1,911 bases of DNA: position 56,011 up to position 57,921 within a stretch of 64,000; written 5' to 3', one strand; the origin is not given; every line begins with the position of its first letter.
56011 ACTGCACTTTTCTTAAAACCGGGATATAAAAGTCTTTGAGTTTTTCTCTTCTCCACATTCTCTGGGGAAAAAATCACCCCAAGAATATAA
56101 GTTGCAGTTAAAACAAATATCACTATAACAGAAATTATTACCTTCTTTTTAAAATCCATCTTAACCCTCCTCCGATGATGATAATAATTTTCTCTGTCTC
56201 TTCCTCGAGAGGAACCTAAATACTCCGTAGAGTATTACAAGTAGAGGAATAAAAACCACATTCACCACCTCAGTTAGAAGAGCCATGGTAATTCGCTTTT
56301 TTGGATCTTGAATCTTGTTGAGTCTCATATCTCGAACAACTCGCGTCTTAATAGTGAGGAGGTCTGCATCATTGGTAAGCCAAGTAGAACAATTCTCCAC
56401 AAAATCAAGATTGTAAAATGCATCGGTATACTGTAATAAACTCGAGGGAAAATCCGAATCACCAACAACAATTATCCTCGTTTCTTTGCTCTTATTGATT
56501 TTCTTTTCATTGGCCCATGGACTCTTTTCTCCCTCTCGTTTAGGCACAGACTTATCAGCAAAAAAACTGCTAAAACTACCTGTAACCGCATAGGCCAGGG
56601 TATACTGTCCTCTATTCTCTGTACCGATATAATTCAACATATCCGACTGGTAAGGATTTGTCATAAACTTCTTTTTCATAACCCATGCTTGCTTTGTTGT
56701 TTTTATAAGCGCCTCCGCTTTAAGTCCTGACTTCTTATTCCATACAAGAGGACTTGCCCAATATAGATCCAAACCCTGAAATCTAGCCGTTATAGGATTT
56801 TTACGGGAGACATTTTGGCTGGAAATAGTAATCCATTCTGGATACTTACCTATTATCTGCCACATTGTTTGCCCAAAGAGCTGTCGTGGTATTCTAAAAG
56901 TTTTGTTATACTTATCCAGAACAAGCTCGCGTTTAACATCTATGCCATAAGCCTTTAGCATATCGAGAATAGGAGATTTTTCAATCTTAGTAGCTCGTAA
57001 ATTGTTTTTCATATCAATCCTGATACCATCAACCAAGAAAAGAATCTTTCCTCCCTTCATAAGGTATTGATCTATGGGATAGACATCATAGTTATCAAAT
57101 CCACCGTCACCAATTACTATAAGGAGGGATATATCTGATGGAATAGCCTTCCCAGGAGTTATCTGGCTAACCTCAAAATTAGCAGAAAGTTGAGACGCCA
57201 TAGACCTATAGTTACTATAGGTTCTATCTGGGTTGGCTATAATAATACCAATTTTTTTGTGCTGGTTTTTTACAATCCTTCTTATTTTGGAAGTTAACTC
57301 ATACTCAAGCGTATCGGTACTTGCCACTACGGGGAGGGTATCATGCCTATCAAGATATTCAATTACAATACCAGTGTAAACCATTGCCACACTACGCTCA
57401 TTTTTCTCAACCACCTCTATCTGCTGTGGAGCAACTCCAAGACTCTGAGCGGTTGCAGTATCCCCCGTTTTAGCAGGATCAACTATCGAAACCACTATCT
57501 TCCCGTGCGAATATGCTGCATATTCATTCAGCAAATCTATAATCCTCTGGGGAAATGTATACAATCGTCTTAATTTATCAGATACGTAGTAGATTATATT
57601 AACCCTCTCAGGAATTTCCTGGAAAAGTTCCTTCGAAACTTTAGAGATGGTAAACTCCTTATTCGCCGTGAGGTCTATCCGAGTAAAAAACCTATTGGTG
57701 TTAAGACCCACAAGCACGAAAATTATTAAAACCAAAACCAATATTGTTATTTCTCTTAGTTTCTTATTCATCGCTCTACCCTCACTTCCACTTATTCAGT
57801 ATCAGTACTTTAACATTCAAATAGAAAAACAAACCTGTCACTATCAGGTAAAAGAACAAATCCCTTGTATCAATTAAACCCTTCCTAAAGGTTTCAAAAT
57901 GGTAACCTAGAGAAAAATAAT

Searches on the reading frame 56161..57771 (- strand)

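Call 58: search_protein_families(library=pfam, proteins=[window:56161-57771:-], max_evalue=0.00001)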
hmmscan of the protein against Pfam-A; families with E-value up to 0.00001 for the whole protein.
window:56161-57771:- (536 aa): 2 families
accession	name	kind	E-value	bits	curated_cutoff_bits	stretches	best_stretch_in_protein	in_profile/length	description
PF09822.16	ABC_transp_aux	-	1.5e-61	208.6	34.7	1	172-461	2-288/288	ABC-type uncharacterized transport system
PF23357.1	DUF7088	-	5.8e-21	75.1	27.8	1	37-137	2-104/105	Domain of unknown function (DUF7088)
